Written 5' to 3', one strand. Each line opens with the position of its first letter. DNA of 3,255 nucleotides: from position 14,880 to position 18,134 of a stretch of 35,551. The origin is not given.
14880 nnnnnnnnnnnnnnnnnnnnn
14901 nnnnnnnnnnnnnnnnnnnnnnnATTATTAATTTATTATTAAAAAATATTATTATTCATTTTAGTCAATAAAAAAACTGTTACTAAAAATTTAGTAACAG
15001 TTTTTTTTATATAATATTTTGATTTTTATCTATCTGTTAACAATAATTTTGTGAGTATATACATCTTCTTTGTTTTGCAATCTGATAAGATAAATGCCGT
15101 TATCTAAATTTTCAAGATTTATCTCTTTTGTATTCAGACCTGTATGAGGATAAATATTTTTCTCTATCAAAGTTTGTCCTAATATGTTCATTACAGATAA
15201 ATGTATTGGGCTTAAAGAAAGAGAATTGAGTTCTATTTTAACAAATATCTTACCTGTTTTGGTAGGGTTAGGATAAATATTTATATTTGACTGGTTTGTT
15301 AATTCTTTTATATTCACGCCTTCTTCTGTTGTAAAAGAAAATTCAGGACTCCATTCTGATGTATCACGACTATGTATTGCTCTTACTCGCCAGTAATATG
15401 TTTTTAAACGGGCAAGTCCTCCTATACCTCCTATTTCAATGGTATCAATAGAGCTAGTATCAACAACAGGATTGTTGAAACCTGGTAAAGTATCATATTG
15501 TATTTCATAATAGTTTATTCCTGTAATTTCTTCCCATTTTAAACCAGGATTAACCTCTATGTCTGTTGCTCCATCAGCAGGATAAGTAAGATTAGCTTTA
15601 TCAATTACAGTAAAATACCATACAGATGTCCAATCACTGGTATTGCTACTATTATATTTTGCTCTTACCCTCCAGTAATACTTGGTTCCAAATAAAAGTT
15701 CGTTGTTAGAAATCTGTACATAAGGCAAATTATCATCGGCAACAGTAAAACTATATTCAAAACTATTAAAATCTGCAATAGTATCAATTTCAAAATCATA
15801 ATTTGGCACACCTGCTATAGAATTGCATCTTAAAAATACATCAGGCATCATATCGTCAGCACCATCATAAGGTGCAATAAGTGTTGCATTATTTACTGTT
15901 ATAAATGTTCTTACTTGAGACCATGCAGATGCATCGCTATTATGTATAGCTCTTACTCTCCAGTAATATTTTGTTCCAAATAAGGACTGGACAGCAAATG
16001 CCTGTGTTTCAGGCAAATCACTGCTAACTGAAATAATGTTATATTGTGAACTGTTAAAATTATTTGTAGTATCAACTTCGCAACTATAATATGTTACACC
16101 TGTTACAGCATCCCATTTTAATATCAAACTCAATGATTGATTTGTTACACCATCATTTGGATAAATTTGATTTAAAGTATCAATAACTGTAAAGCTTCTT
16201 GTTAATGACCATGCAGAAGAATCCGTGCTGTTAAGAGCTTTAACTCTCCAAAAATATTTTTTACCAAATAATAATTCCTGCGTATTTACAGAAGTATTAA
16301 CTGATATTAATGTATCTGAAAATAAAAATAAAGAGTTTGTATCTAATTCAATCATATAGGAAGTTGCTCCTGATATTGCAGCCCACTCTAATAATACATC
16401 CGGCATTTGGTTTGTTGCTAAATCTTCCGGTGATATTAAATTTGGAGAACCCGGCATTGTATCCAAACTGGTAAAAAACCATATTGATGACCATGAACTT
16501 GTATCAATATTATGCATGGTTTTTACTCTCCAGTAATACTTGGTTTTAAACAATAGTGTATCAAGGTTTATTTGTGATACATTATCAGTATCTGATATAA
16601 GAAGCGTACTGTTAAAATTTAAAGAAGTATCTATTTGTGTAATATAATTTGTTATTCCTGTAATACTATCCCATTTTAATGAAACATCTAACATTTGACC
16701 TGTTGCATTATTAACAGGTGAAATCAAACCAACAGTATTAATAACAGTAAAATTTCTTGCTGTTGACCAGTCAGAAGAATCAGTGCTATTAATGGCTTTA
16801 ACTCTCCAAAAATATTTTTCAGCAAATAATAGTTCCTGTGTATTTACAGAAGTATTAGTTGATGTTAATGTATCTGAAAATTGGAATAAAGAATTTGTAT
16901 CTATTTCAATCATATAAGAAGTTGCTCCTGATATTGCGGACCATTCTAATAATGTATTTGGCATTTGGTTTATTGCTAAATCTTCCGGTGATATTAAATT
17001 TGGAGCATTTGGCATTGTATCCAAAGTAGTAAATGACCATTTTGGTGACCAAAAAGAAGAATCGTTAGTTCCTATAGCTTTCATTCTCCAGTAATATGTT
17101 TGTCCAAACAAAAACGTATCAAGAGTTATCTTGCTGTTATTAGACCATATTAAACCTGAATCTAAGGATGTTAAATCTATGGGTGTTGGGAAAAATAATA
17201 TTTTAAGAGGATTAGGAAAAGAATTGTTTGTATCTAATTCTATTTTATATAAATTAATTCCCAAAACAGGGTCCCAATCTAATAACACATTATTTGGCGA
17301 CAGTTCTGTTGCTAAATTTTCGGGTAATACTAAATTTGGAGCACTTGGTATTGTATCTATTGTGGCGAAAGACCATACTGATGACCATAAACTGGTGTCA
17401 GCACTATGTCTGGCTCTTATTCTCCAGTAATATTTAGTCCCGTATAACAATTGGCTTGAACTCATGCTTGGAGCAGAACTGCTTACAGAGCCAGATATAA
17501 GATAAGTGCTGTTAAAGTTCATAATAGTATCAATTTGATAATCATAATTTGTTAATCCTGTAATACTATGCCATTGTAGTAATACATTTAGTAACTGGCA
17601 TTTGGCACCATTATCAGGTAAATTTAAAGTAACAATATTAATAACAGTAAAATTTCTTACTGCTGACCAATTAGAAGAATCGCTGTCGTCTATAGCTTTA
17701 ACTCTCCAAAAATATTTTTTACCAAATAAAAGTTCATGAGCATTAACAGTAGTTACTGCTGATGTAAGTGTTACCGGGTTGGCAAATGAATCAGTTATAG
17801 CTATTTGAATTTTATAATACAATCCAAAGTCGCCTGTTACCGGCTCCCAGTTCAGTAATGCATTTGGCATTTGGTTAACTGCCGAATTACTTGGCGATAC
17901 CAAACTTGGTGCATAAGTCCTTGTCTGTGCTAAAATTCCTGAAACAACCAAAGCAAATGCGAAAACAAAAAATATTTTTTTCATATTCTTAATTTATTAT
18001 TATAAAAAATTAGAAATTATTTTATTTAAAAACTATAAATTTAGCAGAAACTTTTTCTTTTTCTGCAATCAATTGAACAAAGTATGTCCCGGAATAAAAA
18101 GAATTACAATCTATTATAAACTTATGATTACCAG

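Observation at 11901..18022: Exact 3,061-bp head-to-tail duplication of a T9SS cargo gene plus its terminator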

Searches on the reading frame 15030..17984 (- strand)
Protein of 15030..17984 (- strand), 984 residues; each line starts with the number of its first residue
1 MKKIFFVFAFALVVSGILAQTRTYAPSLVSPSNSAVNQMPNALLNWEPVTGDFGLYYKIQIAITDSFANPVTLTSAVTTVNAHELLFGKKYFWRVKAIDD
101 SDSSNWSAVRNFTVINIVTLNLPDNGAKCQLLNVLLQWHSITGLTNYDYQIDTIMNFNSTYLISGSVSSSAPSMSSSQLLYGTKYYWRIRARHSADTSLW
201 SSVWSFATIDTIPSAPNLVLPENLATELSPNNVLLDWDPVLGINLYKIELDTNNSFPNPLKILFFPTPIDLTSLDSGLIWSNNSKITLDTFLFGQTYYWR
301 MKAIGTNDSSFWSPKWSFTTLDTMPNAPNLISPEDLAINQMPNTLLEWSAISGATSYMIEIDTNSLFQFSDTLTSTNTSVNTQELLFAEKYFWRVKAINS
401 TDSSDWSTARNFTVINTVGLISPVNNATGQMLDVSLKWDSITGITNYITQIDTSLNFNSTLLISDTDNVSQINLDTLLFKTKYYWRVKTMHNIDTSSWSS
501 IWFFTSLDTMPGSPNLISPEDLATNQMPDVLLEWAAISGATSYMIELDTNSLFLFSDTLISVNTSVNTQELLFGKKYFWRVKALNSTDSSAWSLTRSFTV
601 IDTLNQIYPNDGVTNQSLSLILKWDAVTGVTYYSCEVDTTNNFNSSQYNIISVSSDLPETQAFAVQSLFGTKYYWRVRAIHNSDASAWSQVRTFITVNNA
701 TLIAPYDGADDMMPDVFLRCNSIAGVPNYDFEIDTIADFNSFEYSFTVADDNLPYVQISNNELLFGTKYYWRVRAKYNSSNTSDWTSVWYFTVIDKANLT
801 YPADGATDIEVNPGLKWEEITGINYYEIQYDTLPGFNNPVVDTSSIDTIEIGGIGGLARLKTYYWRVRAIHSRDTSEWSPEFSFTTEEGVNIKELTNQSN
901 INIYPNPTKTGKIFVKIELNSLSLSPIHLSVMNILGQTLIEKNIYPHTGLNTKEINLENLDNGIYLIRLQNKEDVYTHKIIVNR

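Call 15: find_encoding_contigs(protein=window:15030-17984:-, flank=10000, max_places=10)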
Protein window:15030-17984:- (984 aa): no gene with exactly this product is on record in the collection.

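Call 19: find_related_loci(query=window:15030-17984:-, collection=metagenome_contigs, flank=10000)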
Query window:15030-17984:- (984 aa) in metagenome_contigs; peptide patterns used: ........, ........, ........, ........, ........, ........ (x = any residue, [..] = any of these).
466 stretches matched a pattern; 3 encode a relative of the query (tblastn E <= 1e-3); 3 distinct loci.
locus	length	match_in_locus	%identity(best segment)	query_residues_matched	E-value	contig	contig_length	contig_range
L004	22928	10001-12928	85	5-984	0e+0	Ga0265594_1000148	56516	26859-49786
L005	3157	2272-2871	27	26-980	1e-5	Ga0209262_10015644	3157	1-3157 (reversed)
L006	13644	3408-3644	24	892-981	1e-5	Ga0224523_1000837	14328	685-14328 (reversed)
